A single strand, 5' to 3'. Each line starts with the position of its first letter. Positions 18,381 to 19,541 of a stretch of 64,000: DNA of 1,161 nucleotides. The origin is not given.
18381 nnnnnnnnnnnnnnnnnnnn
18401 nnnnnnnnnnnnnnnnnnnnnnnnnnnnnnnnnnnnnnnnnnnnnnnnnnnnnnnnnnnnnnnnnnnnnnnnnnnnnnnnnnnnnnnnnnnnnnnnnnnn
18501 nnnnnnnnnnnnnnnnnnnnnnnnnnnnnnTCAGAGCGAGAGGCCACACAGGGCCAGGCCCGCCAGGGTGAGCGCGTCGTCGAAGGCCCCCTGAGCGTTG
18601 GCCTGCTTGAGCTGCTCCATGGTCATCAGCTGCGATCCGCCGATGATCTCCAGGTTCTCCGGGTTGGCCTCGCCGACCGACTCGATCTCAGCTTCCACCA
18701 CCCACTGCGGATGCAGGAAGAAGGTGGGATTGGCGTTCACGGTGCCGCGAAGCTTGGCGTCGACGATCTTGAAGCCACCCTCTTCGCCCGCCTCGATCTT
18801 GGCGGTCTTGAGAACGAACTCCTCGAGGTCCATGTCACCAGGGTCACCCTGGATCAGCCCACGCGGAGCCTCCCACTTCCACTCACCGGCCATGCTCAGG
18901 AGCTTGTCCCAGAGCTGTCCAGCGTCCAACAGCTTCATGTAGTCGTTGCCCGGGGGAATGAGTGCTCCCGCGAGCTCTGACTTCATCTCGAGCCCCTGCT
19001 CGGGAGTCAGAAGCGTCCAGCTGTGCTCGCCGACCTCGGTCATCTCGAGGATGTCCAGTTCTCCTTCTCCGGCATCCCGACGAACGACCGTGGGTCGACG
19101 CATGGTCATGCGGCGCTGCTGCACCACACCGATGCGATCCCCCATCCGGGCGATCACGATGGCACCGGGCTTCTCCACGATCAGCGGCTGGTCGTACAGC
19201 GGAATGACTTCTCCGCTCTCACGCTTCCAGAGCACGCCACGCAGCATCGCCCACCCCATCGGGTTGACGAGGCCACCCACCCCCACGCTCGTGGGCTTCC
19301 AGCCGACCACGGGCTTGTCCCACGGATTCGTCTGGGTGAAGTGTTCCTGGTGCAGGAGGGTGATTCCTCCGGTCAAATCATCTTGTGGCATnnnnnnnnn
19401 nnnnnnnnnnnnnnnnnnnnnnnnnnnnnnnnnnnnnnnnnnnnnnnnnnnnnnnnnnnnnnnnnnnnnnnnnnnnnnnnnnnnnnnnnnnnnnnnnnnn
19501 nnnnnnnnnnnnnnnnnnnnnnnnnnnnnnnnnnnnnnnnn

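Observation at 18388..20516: Tandem pair of high-GC Nudix-fold gene cassettes, each followed by the same ~55-bp multi-hairpin element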

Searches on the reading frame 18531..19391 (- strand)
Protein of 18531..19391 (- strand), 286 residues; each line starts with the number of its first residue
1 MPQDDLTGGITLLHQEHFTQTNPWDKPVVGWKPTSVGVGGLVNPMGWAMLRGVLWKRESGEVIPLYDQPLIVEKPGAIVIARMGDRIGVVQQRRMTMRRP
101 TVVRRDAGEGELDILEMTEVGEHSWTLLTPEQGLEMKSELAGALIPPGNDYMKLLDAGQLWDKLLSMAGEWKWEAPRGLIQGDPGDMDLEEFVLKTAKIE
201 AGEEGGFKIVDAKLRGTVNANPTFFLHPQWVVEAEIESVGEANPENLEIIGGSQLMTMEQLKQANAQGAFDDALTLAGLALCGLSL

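Call 6: search_protein_families(library=pfam, proteins=[window:18531-19391:-], max_evalue=0.1)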
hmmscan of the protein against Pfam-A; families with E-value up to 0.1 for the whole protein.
window:18531-19391:- (286 aa): 0 families

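Call 8: search_protein_families(library=ncbifam, proteins=[window:18531-19391:-], max_evalue=1)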
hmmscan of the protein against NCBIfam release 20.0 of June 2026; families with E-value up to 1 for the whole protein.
window:18531-19391:- (286 aa): 1 family
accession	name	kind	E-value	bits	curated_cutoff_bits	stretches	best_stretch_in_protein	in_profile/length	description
NF008736.0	PRK11762.1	equivalog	0.067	12.7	169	1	185-263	81-161/186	ADP compounds hydrolase NudE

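Call 9: search_protein_families(library=phrogs, proteins=[window:18531-19391:-], max_evalue=1)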
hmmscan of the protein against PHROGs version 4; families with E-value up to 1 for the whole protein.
window:18531-19391:- (286 aa): 1 family
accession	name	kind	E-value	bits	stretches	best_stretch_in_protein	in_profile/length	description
phrog_31851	-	unknown function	0.13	13.1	1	220-242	14-34/65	-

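Call 10: search_protein_families(library=padloc, proteins=[window:18531-19391:-], max_evalue=1)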
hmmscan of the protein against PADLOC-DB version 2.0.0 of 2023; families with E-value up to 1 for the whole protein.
window:18531-19391:- (286 aa): 0 families

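Call 11: search_solved_structures(query=window:18531-19391:-, max_evalue=10)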
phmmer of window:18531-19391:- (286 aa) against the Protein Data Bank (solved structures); distinct sequences matched with E-value up to 10: 2.
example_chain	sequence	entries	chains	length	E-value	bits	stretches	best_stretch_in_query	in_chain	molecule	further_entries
1zbd_A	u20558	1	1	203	0.68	12.5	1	170-255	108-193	RABPHILIN-3A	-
1wu7_A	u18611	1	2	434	1.2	11.6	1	175-211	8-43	Histidyl-tRNA synthetase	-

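Call 13: find_homologous_proteins(query=window:18531-19391:-)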
Query window:18531-19391:- (286 aa): 40 proteins with E <= 0.001 among 4592 candidates.
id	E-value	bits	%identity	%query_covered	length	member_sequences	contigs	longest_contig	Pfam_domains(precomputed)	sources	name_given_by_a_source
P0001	2.4e-185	633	98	100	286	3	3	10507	-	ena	-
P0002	1.3e-131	456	72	98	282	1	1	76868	-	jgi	jgi:hypothetical protein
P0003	9.7e-119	414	72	91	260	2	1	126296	-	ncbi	-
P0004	1.6e-87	312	53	100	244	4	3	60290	-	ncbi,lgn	-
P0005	5.0e-80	287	49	100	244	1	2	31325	-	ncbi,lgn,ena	-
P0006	2.1e-78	282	49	98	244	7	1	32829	-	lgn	-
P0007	3.6e-78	281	50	100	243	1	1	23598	-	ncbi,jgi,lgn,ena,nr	ncbi:hypothetical protein KKC32_01230 [Patescibacteria group bacterium]|nr:hypothetical protein [Pat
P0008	3.0e-76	275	46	99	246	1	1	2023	-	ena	-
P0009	2.0e-74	269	48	100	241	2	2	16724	-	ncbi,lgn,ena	-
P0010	2.5e-72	262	48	98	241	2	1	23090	-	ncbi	-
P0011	3.7e-72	261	49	98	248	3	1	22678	-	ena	-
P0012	1.3e-70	256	46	98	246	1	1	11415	-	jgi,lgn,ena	-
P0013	1.7e-70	256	47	98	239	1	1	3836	-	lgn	-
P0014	1.7e-70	256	46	100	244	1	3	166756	-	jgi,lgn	jgi:8-oxo-dGTP pyrophosphatase MutT (NUDIX family)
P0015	3.6e-70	255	48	98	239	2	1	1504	-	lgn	-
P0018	2.0e-69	252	44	99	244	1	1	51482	-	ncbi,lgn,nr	ncbi:hypothetical protein JW758_04570 [Candidatus Peregrinibacteria bacterium]|nr:hypothetical prote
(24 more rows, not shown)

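Call 16: find_encoding_contigs(protein=P0001, flank=6000, max_places=4)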
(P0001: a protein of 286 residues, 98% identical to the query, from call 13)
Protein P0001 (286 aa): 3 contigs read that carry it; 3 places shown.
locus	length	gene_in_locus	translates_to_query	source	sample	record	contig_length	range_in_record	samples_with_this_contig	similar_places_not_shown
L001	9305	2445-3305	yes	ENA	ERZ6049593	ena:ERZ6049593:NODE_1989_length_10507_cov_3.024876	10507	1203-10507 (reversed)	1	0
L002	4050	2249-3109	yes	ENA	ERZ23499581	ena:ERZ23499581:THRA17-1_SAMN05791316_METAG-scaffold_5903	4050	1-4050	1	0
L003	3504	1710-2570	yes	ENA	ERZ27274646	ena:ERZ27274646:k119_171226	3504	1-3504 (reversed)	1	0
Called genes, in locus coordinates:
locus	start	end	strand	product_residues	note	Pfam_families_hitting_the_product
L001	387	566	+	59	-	-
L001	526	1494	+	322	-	PF01073:3Beta_HSD, PF01370:Epimerase, PF02719:Polysacc_synt_2, PF07993:NAD_binding_4, PF16363:GDP_Man_Dehyd, PF13460:NAD_binding_10, PF04321:RmlD_sub_bind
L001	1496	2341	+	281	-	PF01370:Epimerase, PF04321:RmlD_sub_bind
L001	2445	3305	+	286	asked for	-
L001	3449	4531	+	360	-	PF00483:NTP_transferase, PF12804:NTP_transf_3, PF00132:Hexapep (faint), PF25084:LbH_EIF2B, PF25087:GMPPB_C (weak)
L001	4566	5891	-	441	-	PF08308:PEGA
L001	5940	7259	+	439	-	PF22694:CtpB_N-like, PF00595:PDZ, PF13180:PDZ_2 (weak), PF17820:PDZ_6, PF03572:Peptidase_S41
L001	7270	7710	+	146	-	PF00293:NUDIX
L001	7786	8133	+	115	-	PF01687:Flavokinase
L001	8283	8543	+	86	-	PF00216:Bac_DNA_binding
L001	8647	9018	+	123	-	-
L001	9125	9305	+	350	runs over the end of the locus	PF13167:GTP-bdg_N, PF16360:GTP-bdg_M, PF03193:RsgA_GTPase (faint), PF00025:Arf (faint), PF00009:GTP_EFTU (faint), PF01926:MMR_HSR1, PF02421:FeoB_N, PF02492:cobW (faint)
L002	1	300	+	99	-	?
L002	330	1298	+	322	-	PF01073:3Beta_HSD, PF01370:Epimerase, PF02719:Polysacc_synt_2, PF07993:NAD_binding_4, PF16363:GDP_Man_Dehyd, PF13460:NAD_binding_10, PF04321:RmlD_sub_bind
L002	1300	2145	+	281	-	PF01370:Epimerase, PF04321:RmlD_sub_bind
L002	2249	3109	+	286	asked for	-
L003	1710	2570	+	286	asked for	-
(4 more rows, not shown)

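Call 17: find_encoding_contigs(protein=P0002, flank=6000, max_places=3)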
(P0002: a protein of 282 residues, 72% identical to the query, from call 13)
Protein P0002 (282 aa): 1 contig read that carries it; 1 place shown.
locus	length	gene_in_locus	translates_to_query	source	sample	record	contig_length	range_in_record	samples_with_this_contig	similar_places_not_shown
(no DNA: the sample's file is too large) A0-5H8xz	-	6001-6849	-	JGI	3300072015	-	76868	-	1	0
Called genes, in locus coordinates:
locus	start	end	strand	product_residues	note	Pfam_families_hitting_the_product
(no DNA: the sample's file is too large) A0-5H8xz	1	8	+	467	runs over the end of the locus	-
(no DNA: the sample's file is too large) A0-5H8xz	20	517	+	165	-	-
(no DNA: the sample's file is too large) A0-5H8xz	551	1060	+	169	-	PF13328:HD_4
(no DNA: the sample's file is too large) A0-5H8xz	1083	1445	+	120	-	-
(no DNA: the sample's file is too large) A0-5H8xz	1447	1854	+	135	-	PF11969:DcpS_C, PF01230:HIT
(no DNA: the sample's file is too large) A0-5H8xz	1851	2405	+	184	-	PF28549:NDPSase_N, PF00293:NUDIX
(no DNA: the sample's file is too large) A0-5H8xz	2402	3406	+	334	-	PF01073:3Beta_HSD, PF01370:Epimerase, PF02719:Polysacc_synt_2, PF04321:RmlD_sub_bind, PF07993:NAD_binding_4, PF13460:NAD_binding_10 (weak), PF16363:GDP_Man_Dehyd, PF02719:Polysacc_synt_2 (weak)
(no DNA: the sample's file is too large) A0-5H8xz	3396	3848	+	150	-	-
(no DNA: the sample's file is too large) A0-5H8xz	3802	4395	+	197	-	-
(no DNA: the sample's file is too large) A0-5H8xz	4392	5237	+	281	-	PF01370:Epimerase, PF04321:RmlD_sub_bind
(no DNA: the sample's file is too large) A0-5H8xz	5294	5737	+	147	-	-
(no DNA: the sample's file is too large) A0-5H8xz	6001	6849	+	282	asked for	-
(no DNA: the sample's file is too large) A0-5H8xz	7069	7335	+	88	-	-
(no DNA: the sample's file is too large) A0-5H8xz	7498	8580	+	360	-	PF00483:NTP_transferase, PF12804:NTP_transf_3, PF00132:Hexapep (faint), PF25084:LbH_EIF2B, PF25087:GMPPB_C (weak)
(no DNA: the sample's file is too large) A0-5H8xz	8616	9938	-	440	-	PF08308:PEGA (weak)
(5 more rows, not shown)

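Call 18: find_encoding_contigs(protein=P0003, flank=6000, max_places=3)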
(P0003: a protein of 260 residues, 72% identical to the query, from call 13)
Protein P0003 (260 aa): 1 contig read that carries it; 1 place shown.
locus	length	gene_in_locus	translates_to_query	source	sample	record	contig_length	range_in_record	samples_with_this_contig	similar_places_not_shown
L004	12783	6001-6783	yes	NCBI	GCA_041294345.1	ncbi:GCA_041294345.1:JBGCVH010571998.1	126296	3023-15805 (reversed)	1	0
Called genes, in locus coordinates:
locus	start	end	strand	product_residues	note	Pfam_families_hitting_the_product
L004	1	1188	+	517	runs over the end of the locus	-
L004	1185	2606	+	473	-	-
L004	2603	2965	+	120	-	-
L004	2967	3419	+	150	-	PF11969:DcpS_C, PF01230:HIT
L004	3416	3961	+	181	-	PF00293:NUDIX (weak)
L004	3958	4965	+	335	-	PF01073:3Beta_HSD, PF01370:Epimerase, PF02719:Polysacc_synt_2, PF04321:RmlD_sub_bind, PF07993:NAD_binding_4, PF13460:NAD_binding_10, PF16363:GDP_Man_Dehyd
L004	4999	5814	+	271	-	PF01370:Epimerase, PF04321:RmlD_sub_bind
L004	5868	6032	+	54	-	-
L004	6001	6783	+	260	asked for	-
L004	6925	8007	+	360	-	PF00483:NTP_transferase, PF12804:NTP_transf_3, PF25084:LbH_EIF2B, PF00132:Hexapep (weak), PF25087:GMPPB_C (weak)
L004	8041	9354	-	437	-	PF08308:PEGA, PF26550:Tricorn_2nd (faint)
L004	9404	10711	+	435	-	PF00595:PDZ, PF17820:PDZ_6, PF03572:Peptidase_S41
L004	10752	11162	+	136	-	PF00293:NUDIX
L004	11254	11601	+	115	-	PF01687:Flavokinase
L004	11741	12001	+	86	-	PF00216:Bac_DNA_binding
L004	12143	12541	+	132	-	-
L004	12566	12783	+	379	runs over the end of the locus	PF13167:GTP-bdg_N, PF16360:GTP-bdg_M, PF03193:RsgA_GTPase (faint), PF01926:MMR_HSR1, PF02421:FeoB_N, PF00009:GTP_EFTU (weak), PF00025:Arf (weak)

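Call 30: find_encoding_contigs(protein=P0004, flank=5000, max_places=3)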
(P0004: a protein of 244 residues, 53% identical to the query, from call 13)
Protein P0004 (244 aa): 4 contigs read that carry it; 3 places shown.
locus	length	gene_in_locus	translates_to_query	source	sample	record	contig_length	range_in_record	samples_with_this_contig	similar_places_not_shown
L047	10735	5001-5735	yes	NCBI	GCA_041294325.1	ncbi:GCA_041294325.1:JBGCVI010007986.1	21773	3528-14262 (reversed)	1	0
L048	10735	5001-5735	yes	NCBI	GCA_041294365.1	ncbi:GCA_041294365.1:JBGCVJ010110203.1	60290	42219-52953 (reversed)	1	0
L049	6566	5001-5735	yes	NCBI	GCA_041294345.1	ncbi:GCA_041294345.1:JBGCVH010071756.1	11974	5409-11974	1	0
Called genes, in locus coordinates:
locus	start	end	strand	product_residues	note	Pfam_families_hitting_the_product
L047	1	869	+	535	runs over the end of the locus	-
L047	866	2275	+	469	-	-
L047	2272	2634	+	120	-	-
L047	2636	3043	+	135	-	PF11969:DcpS_C, PF01230:HIT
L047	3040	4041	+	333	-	PF00106:adh_short (weak), PF01073:3Beta_HSD, PF01370:Epimerase, PF02719:Polysacc_synt_2, PF04321:RmlD_sub_bind, PF13460:NAD_binding_10, PF16363:GDP_Man_Dehyd, PF07993:NAD_binding_4 (weak)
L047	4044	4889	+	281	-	PF01370:Epimerase, PF04321:RmlD_sub_bind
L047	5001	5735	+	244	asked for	-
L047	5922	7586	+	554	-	PF18780:HNH_repeat (faint), PF26683:Tyr_recomb_halo_N (faint)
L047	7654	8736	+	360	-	PF00483:NTP_transferase, PF12804:NTP_transf_3, PF25084:LbH_EIF2B, PF00132:Hexapep (weak), PF25087:GMPPB_C (weak)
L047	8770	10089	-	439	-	PF08308:PEGA (weak), PF25174:Beta-prop_THOC3 (faint)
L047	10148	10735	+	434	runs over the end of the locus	PF22694:CtpB_N-like (weak), PF00595:PDZ, PF17820:PDZ_6, PF03572:Peptidase_S41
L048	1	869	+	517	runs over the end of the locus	-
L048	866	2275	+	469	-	-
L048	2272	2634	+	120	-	-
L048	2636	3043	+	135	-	PF11969:DcpS_C, PF01230:HIT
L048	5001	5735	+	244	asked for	-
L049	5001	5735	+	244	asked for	-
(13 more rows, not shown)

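Call 31: find_encoding_contigs(protein=P0018, flank=5000, max_places=2)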
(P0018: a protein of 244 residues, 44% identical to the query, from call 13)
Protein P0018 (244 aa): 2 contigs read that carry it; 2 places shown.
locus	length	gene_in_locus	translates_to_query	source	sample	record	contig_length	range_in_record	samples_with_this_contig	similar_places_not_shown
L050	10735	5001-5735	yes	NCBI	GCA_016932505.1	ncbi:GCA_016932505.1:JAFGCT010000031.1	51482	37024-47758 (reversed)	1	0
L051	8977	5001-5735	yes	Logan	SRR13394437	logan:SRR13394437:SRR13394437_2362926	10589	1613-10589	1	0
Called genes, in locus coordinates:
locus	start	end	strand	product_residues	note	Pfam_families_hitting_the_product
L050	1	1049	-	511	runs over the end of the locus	PF01943:Polysacc_synt, PF13440:Polysacc_synt_3 (faint)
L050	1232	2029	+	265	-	PF15887:Peptidase_Mx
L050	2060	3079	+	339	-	PF05013:FGase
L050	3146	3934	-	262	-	PF05013:FGase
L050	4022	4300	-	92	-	PF00708:Acylphosphatase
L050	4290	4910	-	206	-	PF07099:DUF1361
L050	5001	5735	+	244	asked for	-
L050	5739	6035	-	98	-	PF14242:DUF4342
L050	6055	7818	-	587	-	PF13230:GATase_4 (faint), PF13522:GATase_6, PF13537:GATase_7, PF01380:SIS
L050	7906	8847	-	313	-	PF01073:3Beta_HSD, PF01370:Epimerase, PF02719:Polysacc_synt_2, PF04321:RmlD_sub_bind, PF07993:NAD_binding_4, PF16363:GDP_Man_Dehyd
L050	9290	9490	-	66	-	-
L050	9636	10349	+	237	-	PF05552:MS_channel_1st_1 (weak)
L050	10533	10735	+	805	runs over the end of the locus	PF00133:tRNA-synt_1, PF09334:tRNA-synt_1g, PF13603:tRNA-synt_1_2, PF08264:Anticodon_1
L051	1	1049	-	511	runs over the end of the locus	PF01943:Polysacc_synt, PF13440:Polysacc_synt_3 (faint)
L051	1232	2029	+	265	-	PF15887:Peptidase_Mx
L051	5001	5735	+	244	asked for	-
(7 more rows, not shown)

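Call 32: find_encoding_contigs(protein=P0005, flank=5000, max_places=2)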
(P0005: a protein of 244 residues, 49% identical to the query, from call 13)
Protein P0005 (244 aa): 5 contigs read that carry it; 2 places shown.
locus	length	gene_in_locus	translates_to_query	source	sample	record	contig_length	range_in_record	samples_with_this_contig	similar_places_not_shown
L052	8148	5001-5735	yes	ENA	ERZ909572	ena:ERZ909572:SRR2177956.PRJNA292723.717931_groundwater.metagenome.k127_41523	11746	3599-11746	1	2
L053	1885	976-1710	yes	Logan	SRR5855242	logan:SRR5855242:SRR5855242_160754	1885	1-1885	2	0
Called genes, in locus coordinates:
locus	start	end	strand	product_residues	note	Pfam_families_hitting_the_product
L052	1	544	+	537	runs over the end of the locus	PF13231:PMT_2 (weak)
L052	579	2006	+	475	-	-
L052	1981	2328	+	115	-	-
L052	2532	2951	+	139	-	PF00293:NUDIX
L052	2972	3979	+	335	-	PF01073:3Beta_HSD, PF01370:Epimerase, PF02719:Polysacc_synt_2, PF04321:RmlD_sub_bind, PF07993:NAD_binding_4 (faint), PF13460:NAD_binding_10, PF16363:GDP_Man_Dehyd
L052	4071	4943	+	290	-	PF01370:Epimerase, PF04321:RmlD_sub_bind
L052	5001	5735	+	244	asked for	-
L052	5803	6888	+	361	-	PF00483:NTP_transferase, PF12804:NTP_transf_3, PF00132:Hexapep (faint), PF25084:LbH_EIF2B (weak), PF25087:GMPPB_C (weak)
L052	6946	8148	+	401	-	?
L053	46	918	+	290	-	PF01370:Epimerase, PF04321:RmlD_sub_bind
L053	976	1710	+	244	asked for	-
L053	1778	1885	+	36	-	?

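Call 42: search_solved_structures(query=A2, max_evalue=1, show_alignments=2)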
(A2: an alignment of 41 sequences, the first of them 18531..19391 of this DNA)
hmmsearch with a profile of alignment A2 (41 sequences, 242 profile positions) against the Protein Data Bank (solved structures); distinct sequences matched with E-value up to 1: 2.
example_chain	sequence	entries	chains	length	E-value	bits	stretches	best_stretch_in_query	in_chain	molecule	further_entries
9lbn_J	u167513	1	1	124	0.53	12.8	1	8-51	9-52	stopper protein gp6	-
1mk1_A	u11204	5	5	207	0.64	12.5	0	123-235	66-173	ADPR pyrophosphatase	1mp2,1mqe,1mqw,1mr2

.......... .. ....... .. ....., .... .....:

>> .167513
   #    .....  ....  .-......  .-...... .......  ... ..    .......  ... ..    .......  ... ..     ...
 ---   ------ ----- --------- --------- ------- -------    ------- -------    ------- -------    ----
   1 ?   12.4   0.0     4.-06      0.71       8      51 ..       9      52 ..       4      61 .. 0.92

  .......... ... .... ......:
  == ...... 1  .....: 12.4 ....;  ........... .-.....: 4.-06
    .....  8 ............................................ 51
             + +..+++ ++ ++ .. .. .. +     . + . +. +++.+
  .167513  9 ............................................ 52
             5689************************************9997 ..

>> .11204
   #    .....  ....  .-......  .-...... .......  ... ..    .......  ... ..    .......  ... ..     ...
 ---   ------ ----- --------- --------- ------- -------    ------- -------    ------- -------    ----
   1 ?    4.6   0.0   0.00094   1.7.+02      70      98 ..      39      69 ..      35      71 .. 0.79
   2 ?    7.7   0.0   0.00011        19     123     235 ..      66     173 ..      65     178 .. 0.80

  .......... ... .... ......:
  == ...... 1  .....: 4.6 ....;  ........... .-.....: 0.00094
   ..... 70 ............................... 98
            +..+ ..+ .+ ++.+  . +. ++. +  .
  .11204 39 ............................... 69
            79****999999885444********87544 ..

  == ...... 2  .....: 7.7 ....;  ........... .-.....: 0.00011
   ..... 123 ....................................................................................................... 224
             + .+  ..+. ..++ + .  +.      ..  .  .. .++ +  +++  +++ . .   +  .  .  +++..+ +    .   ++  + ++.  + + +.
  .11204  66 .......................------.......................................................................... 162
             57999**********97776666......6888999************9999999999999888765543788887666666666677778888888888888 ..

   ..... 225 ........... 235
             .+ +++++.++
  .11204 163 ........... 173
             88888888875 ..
